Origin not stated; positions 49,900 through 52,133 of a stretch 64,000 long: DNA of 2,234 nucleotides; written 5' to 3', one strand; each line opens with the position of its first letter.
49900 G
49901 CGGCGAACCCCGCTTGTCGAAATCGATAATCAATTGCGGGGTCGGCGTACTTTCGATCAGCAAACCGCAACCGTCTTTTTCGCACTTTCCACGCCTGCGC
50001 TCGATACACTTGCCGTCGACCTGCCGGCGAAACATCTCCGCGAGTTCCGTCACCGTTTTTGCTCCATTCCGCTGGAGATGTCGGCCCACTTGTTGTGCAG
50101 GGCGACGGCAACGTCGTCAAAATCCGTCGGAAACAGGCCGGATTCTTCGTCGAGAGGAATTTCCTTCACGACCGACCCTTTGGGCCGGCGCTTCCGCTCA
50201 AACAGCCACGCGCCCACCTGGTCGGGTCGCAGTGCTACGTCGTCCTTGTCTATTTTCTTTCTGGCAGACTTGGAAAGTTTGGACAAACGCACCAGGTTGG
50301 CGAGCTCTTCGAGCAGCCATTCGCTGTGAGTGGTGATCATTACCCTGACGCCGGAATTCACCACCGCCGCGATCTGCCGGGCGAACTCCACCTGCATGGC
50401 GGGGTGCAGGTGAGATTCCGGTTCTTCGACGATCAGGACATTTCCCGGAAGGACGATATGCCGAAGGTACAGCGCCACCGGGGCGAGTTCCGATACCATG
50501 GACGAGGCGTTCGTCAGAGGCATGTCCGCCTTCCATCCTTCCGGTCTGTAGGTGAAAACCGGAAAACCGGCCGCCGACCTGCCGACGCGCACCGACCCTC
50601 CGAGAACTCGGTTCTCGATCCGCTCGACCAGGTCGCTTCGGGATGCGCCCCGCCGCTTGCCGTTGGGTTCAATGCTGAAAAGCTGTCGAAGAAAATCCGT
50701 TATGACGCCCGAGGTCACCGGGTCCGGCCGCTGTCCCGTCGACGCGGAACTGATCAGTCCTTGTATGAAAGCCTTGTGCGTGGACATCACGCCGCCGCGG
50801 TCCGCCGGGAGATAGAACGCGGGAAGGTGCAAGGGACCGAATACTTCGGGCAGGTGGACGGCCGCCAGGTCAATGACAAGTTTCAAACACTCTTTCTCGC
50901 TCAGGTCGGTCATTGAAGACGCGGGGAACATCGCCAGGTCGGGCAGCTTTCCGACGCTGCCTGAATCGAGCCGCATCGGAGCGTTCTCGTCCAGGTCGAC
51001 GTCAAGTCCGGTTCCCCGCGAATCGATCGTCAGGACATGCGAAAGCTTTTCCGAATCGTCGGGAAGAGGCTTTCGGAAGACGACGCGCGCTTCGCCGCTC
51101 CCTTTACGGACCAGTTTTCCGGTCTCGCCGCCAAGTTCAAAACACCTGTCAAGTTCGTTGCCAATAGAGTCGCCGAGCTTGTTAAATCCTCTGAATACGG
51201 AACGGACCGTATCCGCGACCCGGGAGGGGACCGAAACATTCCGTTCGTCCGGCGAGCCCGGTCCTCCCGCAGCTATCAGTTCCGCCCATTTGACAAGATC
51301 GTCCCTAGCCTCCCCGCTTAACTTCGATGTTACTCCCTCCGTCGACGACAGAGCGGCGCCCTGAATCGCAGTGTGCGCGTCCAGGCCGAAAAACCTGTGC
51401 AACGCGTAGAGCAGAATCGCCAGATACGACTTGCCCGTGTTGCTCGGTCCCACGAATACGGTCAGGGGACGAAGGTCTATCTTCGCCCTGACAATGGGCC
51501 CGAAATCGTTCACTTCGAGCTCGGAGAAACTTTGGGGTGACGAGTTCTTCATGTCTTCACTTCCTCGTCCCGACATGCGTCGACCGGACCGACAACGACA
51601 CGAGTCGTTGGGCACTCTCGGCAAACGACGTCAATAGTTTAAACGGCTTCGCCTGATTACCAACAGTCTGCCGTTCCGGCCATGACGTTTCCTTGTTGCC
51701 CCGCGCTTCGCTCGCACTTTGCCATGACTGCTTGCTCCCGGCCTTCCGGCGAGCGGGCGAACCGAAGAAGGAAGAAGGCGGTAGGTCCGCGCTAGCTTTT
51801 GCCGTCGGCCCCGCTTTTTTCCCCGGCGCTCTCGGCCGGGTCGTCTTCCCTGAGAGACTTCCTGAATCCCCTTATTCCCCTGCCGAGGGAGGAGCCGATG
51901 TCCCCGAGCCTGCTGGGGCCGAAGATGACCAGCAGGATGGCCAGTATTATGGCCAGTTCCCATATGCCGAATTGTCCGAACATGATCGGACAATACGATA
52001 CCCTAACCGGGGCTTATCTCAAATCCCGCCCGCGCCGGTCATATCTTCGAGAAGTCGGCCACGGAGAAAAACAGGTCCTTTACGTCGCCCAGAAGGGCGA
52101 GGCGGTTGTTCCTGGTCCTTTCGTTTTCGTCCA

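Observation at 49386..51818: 2.3-kb two-gene cassette inserted exactly at the convergent mce/tatA junction, flanked by 45-58 bp direct repeats that regenerate both gene ends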

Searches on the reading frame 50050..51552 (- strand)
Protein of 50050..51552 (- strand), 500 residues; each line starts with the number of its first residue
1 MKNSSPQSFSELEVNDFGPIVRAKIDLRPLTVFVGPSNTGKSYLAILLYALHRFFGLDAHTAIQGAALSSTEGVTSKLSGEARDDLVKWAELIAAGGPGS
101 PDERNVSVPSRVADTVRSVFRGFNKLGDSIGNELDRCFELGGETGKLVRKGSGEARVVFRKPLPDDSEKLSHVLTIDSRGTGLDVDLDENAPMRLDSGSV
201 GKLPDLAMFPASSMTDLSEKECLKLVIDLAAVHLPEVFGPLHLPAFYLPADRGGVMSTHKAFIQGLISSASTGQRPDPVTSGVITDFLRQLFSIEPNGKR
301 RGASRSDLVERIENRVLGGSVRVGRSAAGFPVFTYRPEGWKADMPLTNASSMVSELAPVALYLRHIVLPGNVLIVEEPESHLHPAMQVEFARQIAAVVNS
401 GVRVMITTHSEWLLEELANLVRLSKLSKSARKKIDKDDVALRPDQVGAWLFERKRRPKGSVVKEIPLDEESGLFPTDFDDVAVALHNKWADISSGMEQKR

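Call 5: search_protein_families(library=pfam, proteins=[window:50050-51552:-], max_evalue=0.01)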
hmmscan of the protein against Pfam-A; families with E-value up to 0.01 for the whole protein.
window:50050-51552:- (500 aa): 3 families
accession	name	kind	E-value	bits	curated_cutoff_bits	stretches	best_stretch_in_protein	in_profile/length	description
PF13175.12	AAA_15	-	1.5e-19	71.3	32.1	2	343-413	295-373/374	AAA ATPase domain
PF13304.12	AAA_21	-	1e-10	42.6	27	1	335-411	224-300/304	AAA domain, putative AbiEii toxin, Type IV TA system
PF11398.14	DUF2813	-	0.0023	17.8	21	0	372-416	286-327/372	Protein of unknown function (DUF2813)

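Call 6: search_protein_families(library=padloc, proteins=[window:50050-51552:-], max_evalue=0.01)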
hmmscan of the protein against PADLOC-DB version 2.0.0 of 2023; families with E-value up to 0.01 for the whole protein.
window:50050-51552:- (500 aa): 94 families (the best 25 are shown)
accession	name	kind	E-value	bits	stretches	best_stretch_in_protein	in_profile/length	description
PDLC04033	PD-T4-4_A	-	3.6e-41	139.8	2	286-496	247-458/460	-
PDLC04664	PDC-M47A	-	1.1e-31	108.3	2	286-436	243-387/461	-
PDLC04032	PD-T4-4_A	-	2.6e-27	93.9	2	315-490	294-463/474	-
PDLC03878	NsnB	-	2e-21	75.2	1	347-472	215-323/345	-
PDLC02979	AriA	-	6.2e-21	73.6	2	342-413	293-372/373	-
PDLC04710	PDC-M56A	-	2.8e-14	50.9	2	372-429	243-300/382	-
PDLC02980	AriA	-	5.8e-14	50.8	1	322-411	220-300/304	-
PDLC04214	HEC-02A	-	2.7e-12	44.6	1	366-427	234-295/338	-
PDLC04707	PDC-M55A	-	3.1e-12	44.2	1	372-440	306-367/421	-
PDLC00065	GajA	-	2.6e-11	41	1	371-416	335-389/670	AAA ATPase domain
PDLC02358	Old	-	1.3e-10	38.8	2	371-416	286-331/578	Old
PDLC00082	GajA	-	1.6e-10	38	1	371-415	374-419/694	AAA ATPase domain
PDLC00096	GajA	-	1.9e-10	38.1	1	372-439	291-362/630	AAA ATPase domain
PDLC04178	HEC-01A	-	3.9e-10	37.3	2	371-416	289-333/399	-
PDLC00091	GajA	-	4e-10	37.2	1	371-425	298-355/627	AAA ATPase domain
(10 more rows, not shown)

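Call 19: find_homologous_proteins(query=window:50050-51552:-, max_evalue=1e-10)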
Query window:50050-51552:- (500 aa): 6182 proteins with E <= 1e-10 among 8000 candidates; the best 120 are listed.
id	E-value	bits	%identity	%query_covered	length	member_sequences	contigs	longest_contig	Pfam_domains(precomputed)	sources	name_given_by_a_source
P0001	0.0e+0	1097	99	100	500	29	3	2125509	PF13175.13,PF13304.13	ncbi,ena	-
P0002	4.4e-216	736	70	100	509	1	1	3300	PF13175.13,PF13304.13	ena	-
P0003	7.2e-214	729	69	100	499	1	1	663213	PF13175.13,PF13304.13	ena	-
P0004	3.1e-173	595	68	85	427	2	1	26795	PF13175.13,PF13304.13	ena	-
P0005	9.1e-160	551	57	100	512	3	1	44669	PF13175.13,PF13304.13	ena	-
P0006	1.4e-159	550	56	100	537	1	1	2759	PF13175.13,PF13304.13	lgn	-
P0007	5.5e-157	541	54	100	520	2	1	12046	PF13175.13,PF13304.13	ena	-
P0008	2.4e-155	536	53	99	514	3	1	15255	PF13175.13,PF13304.13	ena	-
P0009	1.9e-154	533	53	100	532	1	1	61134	PF13175.13,PF13304.13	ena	-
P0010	5.1e-154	532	55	100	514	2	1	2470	PF13175.13,PF13304.13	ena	-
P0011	1.8e-152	526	55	100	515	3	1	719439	PF13175.13,PF13304.13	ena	-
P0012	6.8e-152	525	54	99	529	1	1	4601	PF13175.13,PF13304.13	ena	-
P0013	2.6e-151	523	54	99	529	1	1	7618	PF13175.13,PF13304.13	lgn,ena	-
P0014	2.6e-151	523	53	100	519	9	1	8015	PF13175.13,PF13304.13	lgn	-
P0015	2.8e-150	519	54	100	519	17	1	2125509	PF13175.13,PF13304.13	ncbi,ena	-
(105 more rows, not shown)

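Call 20: find_encoding_contigs(protein=P0003, flank=7000, max_places=3)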
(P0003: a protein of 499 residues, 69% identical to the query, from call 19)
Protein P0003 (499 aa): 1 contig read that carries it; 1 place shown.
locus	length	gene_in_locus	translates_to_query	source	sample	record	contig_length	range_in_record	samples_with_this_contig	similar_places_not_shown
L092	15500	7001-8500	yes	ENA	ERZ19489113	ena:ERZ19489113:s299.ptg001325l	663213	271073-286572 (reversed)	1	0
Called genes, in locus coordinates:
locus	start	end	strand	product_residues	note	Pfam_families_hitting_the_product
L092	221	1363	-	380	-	PF13776:DUF4172, PF02661:Fic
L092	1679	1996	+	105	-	-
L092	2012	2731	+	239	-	PF07505:DUF5131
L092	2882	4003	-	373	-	-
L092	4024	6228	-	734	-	PF13589:HATPase_c_3, PF02518:HATPase_c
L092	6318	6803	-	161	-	-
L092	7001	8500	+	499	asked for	PF13175:AAA_15 (weak), PF13304:AAA_21, PF13175:AAA_15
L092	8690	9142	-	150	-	-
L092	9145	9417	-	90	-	-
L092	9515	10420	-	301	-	PF12686:DUF3800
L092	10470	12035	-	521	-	PF02142:MGS, PF01808:AICARFT_IMPCHas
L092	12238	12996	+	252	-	PF02470:MlaD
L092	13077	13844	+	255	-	PF06314:ADC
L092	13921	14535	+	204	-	PF04138:GtrA_DPMS_TM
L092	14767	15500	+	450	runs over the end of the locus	PF13458:Peripla_BP_6, PF01094:ANF_receptor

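Call 21: find_encoding_contigs(protein=P0004, flank=7000, max_places=3)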
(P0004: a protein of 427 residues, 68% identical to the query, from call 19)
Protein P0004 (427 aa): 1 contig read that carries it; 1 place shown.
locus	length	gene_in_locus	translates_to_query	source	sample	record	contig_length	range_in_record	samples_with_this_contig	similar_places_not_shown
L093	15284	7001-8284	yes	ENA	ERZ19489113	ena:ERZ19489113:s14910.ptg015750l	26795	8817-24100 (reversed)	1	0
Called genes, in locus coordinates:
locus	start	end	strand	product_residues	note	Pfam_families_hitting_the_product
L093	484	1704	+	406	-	PF13191:AAA_16 (faint), PF13401:AAA_22 (faint)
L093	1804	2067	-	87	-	-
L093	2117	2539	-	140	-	PF12172:zf-ChsH2 (weak), PF01796:OB_ChsH2_C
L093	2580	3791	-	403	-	PF00108:Thiolase_N (weak), PF22691:Thiolase_C_1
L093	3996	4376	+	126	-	-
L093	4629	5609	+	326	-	PF06314:ADC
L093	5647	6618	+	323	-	PF06314:ADC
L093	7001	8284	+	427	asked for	PF13304:AAA_21, PF13175:AAA_15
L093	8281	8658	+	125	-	-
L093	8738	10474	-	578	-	PF00795:CN_hydrolase, PF02540:NAD_synthase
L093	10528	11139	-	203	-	PF02517:Rce1-like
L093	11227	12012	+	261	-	PF03099:BPL_LplA_LipB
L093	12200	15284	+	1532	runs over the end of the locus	PF00310:GATase_2, PF04898:Glu_syn_central, PF01645:Glu_synthase, PF01493:GXGXG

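Call 22: find_encoding_contigs(protein=P0015, flank=7000, max_places=3)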
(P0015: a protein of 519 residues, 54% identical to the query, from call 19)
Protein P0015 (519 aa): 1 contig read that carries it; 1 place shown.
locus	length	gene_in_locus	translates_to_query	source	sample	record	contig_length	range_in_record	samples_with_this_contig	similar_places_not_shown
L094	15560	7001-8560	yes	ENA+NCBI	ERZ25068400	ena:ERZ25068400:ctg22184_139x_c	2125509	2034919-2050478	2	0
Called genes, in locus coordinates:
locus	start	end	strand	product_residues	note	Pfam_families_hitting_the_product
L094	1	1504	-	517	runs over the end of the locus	PF00078:RVT_1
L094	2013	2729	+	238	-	-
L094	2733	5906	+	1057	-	PF00270:DEAD, PF04851:ResIII, PF00271:Helicase_C (weak)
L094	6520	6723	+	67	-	-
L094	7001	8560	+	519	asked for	PF13175:AAA_15, PF13304:AAA_21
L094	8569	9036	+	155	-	-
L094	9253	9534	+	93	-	-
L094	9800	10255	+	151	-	PF24838:8xMP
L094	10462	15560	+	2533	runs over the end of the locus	-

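Call 30: search_protein_families(library=pfam, proteins=[L094:8569-9036:+, L093:8281-8658:+], max_evalue=10)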
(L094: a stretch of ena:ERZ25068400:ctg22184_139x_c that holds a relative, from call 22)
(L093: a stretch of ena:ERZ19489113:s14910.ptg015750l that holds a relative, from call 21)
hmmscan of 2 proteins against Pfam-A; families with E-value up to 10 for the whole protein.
L094:8569-9036:+ (155 aa): 0 families

L093:8281-8658:+ (125 aa): 0 families

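Call 31: search_protein_families(library=ncbifam, proteins=[window:50050-51552:-], max_evalue=1)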
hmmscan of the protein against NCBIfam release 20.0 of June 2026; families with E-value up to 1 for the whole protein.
window:50050-51552:- (500 aa): 13 families
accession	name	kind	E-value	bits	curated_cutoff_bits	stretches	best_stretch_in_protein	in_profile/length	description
TIGR02673.1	FtsE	equivalog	0.00057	19.6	264.85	1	364-418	150-204/214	cell division ATP-binding protein FtsE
NF047739.1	antiphage_MADS3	equivalog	0.0028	16.9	420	1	370-416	337-381/427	methylation-associated defense system AAA family ATPase MAD3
NF041760.1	PtuA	equivalog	0.0028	16.6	500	1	372-418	379-424/524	retron Ec78 anti-phage system effector ATPase PtuA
TIGR02857.1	CydD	equivalog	0.0044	16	435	1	365-423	472-529/529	thiol reductant ABC exporter subunit CydD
TIGR04435.1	restrict_AAA_1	hypoth_equivalog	0.014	14.1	300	1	372-414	421-470/568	restriction system-associated AAA family ATPase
NF038234.1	retron_eff_Eco8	equivalog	0.015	14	250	1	372-417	275-328/679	retron Eco8 family effector endonuclease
TIGR00972.1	3a0107s01c2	equivalog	0.017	14.4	343.2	0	22-76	21-72/248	phosphate ABC transporter ATP-binding protein PstB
NF010159.0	PRK13638.1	equivalog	0.039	13.3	489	1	366-421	151-206/271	energy-coupling factor ABC transporter ATP-binding protein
TIGR01166.1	cbiO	subfamily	0.043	13.3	211.8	1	366-410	142-186/190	cobalt ABC transporter, ATP-binding protein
NF007027.0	PRK09493.1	equivalog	0.087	12.2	379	0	367-414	152-199/240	glutamine ABC transporter ATP-binding protein GlnQ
NF040873.1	AztA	equivalog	0.12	11.9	220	0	361-418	129-186/191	zinc ABC transporter ATP-binding protein AztA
TIGR02868.1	CydC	equivalog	0.19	10.3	329.05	1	364-409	484-529/530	thiol reductant ABC exporter subunit CydC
NF011967.0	PRK15439.1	equivalog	0.25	9.7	586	1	363-421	152-210/510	autoinducer 2 ABC transporter ATP-binding protein LsrA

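Call 69: find_related_loci(query=window:50050-51552:-, collection=metagenome_contigs, flank=4000)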
Query window:50050-51552:- (500 aa) in metagenome_contigs; peptide patterns used: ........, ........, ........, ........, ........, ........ (x = any residue, [..] = any of these).
180 stretches matched a pattern; 5 encode a relative of the query (tblastn E <= 1e-3); 5 distinct loci.
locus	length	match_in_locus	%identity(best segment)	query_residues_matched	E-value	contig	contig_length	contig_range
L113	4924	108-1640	46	1-499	3e-135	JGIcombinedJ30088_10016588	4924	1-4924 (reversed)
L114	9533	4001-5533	46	1-499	3e-133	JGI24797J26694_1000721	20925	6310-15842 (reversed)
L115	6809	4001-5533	46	1-499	3e-133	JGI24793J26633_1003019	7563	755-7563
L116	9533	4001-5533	46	1-499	3e-133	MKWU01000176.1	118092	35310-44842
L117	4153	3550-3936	33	355-487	3e-11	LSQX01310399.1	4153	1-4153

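Call 80: search_dna_similar(query=window:50050-51552:-, collection=plasmids, mode=protein, max_evalue=1e-30, max_rows=10)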
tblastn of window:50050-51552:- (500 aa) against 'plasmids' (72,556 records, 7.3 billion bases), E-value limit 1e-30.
No match.

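Call 81: search_dna_similar(query=window:50050-51552:-, collection=phages, mode=protein, max_evalue=1e-20, max_rows=10)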
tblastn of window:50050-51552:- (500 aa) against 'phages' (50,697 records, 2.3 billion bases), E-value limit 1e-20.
No match.

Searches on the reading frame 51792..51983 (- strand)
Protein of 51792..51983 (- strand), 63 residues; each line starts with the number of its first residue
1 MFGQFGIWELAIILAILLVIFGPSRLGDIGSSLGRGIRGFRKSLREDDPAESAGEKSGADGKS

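Call 5: search_protein_families(library=pfam, proteins=[window:51792-51983:-], max_evalue=0.01)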
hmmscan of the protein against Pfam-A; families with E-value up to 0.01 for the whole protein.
window:51792-51983:- (63 aa): 1 family
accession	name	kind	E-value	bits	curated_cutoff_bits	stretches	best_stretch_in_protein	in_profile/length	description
PF02416.21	TatA_B_E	-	2.8e-16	58.9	21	1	6-52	2-48/53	mttA/Hcf106 family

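Call 9: find_encoding_contigs(protein=window:51792-51983:-, flank=6000, max_places=10)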
Protein window:51792-51983:- (63 aa): 21 contigs read that carry it; 10 places shown.
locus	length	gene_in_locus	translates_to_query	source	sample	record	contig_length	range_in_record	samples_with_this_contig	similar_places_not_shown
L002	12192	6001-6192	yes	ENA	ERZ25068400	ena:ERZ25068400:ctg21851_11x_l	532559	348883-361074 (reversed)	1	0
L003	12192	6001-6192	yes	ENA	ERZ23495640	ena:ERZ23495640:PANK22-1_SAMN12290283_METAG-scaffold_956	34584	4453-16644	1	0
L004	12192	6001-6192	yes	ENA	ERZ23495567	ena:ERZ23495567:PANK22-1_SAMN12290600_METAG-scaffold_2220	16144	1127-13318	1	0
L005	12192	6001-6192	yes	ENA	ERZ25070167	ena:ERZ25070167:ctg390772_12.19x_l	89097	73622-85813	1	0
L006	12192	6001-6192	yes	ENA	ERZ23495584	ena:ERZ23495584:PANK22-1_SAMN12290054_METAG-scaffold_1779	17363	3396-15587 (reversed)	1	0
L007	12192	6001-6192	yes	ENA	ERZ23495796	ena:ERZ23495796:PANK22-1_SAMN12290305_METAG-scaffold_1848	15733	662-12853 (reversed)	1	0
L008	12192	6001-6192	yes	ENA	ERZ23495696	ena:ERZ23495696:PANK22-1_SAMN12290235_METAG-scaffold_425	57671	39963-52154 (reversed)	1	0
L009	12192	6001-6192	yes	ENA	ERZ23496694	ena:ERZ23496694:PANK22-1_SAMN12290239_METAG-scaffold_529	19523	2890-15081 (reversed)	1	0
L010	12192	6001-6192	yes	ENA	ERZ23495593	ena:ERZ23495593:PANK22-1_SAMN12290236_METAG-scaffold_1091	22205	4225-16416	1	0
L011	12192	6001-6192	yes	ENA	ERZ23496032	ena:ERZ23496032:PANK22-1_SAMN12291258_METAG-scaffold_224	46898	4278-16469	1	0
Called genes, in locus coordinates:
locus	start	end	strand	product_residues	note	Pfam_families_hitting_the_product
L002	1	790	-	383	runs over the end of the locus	PF22660:RS_preATP-grasp-like, PF02222:ATP-grasp, PF17769:PurK_C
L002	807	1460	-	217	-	PF00702:Hydrolase, PF12710:HAD, PF13419:HAD_2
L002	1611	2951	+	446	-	PF01134:GIDA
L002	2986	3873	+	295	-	PF02091:tRNA-synt_2e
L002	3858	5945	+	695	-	PF02092:tRNA_synt_2f, PF05746:DALR_1 (weak)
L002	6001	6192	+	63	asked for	PF02416:TatA_B_E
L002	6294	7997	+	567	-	PF03235:GmrSD_N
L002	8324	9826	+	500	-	PF13175:AAA_15 (weak), PF13304:AAA_21, PF13175:AAA_15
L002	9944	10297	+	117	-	-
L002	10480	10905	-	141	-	PF00903:Glyoxalase, PF13468:Glyoxalase_3, PF13669:Glyoxalase_4, PF18029:Glyoxalase_6 (weak)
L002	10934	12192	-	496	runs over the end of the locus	PF10150:RNase_E_G, PF20833:RNase_E_G_Thio (weak)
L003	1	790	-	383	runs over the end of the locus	PF22660:RS_preATP-grasp-like, PF02222:ATP-grasp, PF17769:PurK_C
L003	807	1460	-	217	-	PF00702:Hydrolase, PF12710:HAD, PF13419:HAD_2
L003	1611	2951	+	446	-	PF01134:GIDA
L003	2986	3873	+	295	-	PF02091:tRNA-synt_2e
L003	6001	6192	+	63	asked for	PF02416:TatA_B_E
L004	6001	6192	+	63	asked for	PF02416:TatA_B_E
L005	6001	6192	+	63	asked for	PF02416:TatA_B_E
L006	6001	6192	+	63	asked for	PF02416:TatA_B_E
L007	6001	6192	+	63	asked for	PF02416:TatA_B_E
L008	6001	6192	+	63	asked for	PF02416:TatA_B_E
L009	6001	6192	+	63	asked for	PF02416:TatA_B_E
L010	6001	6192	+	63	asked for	PF02416:TatA_B_E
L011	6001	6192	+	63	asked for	PF02416:TatA_B_E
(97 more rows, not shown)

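Call 35: search_protein_families(library=pfam, proteins=[L002:6294-7997:+], max_evalue=0.001)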
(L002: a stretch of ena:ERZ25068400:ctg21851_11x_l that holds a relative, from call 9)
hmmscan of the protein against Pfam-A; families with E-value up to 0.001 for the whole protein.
L002:6294-7997:+ (567 aa): 1 family
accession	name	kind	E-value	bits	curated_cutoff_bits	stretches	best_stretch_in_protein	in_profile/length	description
PF03235.19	GmrSD_N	-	2.4e-27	96.8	33.2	1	8-257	1-197/199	GmrSD restriction endonuclease, N-terminal domain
